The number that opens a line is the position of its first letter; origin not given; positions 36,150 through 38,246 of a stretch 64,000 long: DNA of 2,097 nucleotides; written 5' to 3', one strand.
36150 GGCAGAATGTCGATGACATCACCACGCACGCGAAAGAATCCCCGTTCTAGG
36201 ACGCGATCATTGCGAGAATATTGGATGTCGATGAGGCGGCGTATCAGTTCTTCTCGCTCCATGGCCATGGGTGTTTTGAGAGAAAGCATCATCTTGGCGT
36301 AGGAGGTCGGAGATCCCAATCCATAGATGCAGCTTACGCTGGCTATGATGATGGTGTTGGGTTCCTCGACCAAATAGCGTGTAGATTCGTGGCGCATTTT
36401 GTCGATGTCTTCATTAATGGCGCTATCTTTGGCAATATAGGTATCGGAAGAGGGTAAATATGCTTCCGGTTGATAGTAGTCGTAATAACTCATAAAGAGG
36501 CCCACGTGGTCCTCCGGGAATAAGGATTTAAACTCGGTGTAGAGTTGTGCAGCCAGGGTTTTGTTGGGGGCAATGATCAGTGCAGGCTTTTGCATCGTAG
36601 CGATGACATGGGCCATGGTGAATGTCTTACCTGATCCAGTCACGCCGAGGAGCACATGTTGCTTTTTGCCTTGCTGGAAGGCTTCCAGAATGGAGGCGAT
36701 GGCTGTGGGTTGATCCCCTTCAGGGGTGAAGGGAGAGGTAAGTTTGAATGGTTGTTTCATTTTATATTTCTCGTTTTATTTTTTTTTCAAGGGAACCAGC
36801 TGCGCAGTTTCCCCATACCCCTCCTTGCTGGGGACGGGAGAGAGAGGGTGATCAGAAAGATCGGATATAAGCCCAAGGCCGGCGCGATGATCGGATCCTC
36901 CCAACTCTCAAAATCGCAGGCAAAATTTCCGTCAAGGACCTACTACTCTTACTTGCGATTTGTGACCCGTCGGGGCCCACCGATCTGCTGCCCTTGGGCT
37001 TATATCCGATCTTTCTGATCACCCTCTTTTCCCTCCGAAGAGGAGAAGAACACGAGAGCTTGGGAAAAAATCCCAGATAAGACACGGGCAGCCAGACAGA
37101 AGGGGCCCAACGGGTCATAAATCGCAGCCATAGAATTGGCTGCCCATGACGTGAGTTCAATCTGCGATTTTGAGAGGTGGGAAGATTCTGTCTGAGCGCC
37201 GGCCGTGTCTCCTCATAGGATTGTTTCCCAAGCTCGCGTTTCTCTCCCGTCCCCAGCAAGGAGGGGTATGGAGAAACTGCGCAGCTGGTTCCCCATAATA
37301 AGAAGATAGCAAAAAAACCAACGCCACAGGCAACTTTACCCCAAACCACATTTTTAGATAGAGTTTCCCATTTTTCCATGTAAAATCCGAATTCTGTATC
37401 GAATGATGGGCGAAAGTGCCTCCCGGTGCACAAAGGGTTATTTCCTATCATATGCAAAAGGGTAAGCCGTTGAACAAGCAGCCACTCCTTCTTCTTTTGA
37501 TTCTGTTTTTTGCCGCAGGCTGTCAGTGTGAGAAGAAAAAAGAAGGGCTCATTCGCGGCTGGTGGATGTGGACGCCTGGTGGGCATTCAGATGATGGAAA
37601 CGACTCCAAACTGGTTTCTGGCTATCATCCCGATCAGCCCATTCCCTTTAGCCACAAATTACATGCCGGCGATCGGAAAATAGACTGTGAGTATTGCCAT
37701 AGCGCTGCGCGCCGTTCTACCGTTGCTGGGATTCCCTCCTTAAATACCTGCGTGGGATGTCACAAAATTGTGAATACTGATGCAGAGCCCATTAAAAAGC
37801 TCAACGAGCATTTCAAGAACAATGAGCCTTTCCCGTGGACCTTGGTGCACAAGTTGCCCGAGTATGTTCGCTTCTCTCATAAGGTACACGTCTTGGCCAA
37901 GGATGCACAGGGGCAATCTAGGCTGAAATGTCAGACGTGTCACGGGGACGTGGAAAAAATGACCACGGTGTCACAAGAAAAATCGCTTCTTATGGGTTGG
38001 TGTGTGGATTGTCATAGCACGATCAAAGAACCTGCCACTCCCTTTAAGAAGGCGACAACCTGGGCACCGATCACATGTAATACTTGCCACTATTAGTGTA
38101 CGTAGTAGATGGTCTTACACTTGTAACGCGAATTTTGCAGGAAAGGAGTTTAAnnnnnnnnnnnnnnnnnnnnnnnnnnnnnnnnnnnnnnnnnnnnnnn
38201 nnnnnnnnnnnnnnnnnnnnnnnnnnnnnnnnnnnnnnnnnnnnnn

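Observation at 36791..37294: Two divergent, paralogous elements of 235 and 243 nt with copy-specific closing helices between uvrB and the ACIII operon (candidate undescribed structured RNA or leader)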

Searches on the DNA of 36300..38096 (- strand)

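Call 5: search_rna_families(source=window, start=36300, end=37800, threshold=evalue, max_evalue=10, show_alignments=3)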
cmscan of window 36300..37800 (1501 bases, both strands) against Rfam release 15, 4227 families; matches with E-value up to 10: 5.
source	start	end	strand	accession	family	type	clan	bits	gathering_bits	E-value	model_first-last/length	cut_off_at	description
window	36566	36637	+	RF01285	snoU31b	Gene; snRNA; snoRNA; CD-box;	-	18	37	2.6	1-86/86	no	Small nucleolar RNA U31b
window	36663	36791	-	RF01984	ZEB2_AS1_1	Gene; lncRNA;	-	16.6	80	6.5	1-128/128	no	ZEB2 antisense RNA 1 conserved region 1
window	36958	37115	+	RF02161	PART1_3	Gene; lncRNA;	-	14.7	40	2.4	1-131/131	no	Prostate androgen-regulated transcript 1 conserved region 3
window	37520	37550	+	RF01100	PK-BYV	Cis-reg;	-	14.1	50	9.5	1-40/40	no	3'-terminal pseudoknot in BYV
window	36815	36849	+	RF01762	whalefall-1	Gene; sRNA;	-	13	37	5.8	1-56/56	no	Whalefall-1 RNA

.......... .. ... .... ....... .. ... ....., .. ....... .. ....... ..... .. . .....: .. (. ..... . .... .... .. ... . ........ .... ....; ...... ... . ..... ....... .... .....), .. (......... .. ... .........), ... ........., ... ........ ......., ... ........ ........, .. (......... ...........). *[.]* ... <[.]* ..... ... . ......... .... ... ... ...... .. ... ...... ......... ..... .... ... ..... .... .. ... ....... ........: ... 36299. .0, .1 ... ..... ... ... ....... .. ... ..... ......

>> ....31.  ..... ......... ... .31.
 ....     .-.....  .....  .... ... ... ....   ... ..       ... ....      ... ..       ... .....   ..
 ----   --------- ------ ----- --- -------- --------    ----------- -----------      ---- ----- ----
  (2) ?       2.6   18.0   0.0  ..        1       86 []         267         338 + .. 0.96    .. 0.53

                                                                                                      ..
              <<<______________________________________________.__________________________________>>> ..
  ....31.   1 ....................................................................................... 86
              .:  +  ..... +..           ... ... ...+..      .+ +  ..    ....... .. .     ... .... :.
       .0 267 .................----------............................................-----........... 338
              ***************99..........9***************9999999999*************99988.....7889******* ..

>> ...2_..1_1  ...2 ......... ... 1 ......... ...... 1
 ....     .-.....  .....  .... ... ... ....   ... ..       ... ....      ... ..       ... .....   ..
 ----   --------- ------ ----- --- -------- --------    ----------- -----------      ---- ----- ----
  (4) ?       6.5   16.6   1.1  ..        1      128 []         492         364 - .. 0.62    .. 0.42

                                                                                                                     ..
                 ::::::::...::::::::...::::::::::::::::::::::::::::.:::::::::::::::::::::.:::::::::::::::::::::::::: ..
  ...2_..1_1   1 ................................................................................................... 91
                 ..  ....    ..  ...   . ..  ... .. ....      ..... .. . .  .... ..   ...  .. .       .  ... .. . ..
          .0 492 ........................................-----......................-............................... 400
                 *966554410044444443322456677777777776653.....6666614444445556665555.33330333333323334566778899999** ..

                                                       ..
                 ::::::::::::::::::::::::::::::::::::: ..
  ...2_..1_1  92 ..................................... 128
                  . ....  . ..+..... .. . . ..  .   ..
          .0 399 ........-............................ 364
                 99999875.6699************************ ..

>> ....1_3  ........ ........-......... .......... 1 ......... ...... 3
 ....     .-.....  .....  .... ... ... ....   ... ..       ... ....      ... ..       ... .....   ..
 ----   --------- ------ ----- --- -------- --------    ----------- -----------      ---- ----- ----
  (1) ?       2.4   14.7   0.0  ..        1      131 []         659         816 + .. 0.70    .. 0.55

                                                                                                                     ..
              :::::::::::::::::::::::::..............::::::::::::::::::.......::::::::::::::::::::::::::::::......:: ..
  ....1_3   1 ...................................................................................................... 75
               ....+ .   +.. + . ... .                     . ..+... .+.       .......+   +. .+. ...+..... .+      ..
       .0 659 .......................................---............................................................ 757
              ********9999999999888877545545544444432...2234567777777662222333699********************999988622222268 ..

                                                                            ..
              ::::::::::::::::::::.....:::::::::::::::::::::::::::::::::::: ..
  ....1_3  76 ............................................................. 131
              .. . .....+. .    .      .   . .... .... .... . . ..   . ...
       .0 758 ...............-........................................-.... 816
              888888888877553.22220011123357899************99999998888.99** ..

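Call 55: build_rna_model(alignment_id=A3)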
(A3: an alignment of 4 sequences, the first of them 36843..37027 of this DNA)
Model R1 built from alignment A3 (4 sequences, 190 columns); structure: RNAalifold consensus.
model positions 185; base pairs 60; branch points 0; effective number of sequences 1.07; information 0.589 bits per position. Calibrated on 0.2 Mb of random sequence (short: E-values are rough).
structure used (alignment columns):
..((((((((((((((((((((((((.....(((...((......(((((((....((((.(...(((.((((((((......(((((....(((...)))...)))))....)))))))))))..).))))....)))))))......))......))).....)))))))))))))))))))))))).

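Call 57: search_with_rna_model(model_id=R1, sources=[window, L011, L012, L016, L017, L018, L021, L022, L023, L024, L025, L026, L027, L028, L029, L030, L032, L033, L034, L035, L036, L037, L038, L041, L042, L044, L045, L047, L048, L049, L051, L054, L055, L056, L058, L059, L060, L061, L062, L063, L066, L068, L070, L071, L074, L075, L076, L078, L081, L082, L086, L088, L089, L090, L091, L092, L093, L094, L019, L039, L064], max_evalue=10, show_alignments=6)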
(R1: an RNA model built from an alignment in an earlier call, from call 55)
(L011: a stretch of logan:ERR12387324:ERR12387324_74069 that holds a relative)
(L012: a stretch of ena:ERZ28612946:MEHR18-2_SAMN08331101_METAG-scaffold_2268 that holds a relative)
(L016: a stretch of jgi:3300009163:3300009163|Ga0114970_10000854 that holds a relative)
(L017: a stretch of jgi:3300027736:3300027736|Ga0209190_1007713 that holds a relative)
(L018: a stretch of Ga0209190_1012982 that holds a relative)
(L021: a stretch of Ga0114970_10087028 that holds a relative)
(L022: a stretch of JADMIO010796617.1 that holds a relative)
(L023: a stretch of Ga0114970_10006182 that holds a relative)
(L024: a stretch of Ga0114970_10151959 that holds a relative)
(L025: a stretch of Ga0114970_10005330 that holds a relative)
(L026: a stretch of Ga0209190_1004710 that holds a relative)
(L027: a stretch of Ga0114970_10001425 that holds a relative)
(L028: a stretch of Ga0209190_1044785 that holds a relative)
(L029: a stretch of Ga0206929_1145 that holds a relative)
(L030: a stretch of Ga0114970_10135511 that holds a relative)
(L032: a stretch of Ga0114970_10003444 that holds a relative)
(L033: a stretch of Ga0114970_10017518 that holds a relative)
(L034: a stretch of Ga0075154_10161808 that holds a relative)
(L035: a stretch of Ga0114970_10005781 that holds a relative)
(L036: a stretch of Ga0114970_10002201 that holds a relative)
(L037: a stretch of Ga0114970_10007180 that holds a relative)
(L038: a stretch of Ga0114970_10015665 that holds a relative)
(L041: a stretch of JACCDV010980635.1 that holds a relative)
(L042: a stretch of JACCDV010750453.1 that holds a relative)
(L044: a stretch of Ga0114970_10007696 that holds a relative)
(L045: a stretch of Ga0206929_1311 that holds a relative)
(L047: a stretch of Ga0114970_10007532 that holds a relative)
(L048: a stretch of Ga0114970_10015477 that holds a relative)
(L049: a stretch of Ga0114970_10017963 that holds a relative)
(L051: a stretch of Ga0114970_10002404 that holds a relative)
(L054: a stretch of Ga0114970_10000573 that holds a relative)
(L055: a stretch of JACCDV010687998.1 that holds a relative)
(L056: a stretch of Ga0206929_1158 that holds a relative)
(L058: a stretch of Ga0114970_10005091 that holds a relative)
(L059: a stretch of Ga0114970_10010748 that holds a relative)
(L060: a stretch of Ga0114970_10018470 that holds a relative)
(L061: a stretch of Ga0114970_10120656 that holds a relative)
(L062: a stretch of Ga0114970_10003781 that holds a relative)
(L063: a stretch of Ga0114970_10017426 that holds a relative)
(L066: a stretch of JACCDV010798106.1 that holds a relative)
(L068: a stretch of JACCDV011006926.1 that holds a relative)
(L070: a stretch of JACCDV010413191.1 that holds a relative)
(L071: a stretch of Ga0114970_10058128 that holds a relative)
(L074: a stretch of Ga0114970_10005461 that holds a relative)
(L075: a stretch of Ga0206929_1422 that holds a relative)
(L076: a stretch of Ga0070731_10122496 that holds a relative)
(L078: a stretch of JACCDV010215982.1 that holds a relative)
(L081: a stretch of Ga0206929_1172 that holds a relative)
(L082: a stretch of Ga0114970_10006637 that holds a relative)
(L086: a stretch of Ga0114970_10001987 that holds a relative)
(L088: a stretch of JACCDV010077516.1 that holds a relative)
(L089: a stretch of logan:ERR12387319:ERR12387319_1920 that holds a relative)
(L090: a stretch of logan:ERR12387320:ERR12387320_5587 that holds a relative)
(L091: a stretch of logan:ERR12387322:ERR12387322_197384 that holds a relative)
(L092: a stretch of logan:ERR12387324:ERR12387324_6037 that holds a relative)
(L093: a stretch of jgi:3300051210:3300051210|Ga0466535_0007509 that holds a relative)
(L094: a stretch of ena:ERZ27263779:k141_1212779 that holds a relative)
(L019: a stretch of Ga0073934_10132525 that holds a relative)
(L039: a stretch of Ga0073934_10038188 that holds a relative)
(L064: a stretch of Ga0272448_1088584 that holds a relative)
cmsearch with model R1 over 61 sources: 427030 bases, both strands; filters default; matches with E-value up to 10: 12.
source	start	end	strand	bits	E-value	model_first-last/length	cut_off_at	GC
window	36843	37027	-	197.8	1.1e-36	1-185/185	no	0.52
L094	2606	2790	+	196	2.5e-36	1-185/185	no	0.54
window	37053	37238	+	191.4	2e-35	1-185/185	no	0.54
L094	2392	2578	-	186.6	1.8e-34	1-185/185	no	0.54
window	36843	37027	+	82.7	4.9e-14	1-185/185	no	0.52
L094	2606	2790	-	73.6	3e-12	1-185/185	no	0.54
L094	2392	2578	+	53.9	2.3e-08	1-185/185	no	0.54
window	37053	37238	-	52.5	4.3e-08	1-185/185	no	0.54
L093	1480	1650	+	43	3.2e-06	1-185/185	no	0.53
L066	1826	2001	-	33.5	0.00024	1-185/185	no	0.67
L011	1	49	+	19.7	0.12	137-185/185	5'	0.61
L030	40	77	+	10.9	6.5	1-185/185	no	0.47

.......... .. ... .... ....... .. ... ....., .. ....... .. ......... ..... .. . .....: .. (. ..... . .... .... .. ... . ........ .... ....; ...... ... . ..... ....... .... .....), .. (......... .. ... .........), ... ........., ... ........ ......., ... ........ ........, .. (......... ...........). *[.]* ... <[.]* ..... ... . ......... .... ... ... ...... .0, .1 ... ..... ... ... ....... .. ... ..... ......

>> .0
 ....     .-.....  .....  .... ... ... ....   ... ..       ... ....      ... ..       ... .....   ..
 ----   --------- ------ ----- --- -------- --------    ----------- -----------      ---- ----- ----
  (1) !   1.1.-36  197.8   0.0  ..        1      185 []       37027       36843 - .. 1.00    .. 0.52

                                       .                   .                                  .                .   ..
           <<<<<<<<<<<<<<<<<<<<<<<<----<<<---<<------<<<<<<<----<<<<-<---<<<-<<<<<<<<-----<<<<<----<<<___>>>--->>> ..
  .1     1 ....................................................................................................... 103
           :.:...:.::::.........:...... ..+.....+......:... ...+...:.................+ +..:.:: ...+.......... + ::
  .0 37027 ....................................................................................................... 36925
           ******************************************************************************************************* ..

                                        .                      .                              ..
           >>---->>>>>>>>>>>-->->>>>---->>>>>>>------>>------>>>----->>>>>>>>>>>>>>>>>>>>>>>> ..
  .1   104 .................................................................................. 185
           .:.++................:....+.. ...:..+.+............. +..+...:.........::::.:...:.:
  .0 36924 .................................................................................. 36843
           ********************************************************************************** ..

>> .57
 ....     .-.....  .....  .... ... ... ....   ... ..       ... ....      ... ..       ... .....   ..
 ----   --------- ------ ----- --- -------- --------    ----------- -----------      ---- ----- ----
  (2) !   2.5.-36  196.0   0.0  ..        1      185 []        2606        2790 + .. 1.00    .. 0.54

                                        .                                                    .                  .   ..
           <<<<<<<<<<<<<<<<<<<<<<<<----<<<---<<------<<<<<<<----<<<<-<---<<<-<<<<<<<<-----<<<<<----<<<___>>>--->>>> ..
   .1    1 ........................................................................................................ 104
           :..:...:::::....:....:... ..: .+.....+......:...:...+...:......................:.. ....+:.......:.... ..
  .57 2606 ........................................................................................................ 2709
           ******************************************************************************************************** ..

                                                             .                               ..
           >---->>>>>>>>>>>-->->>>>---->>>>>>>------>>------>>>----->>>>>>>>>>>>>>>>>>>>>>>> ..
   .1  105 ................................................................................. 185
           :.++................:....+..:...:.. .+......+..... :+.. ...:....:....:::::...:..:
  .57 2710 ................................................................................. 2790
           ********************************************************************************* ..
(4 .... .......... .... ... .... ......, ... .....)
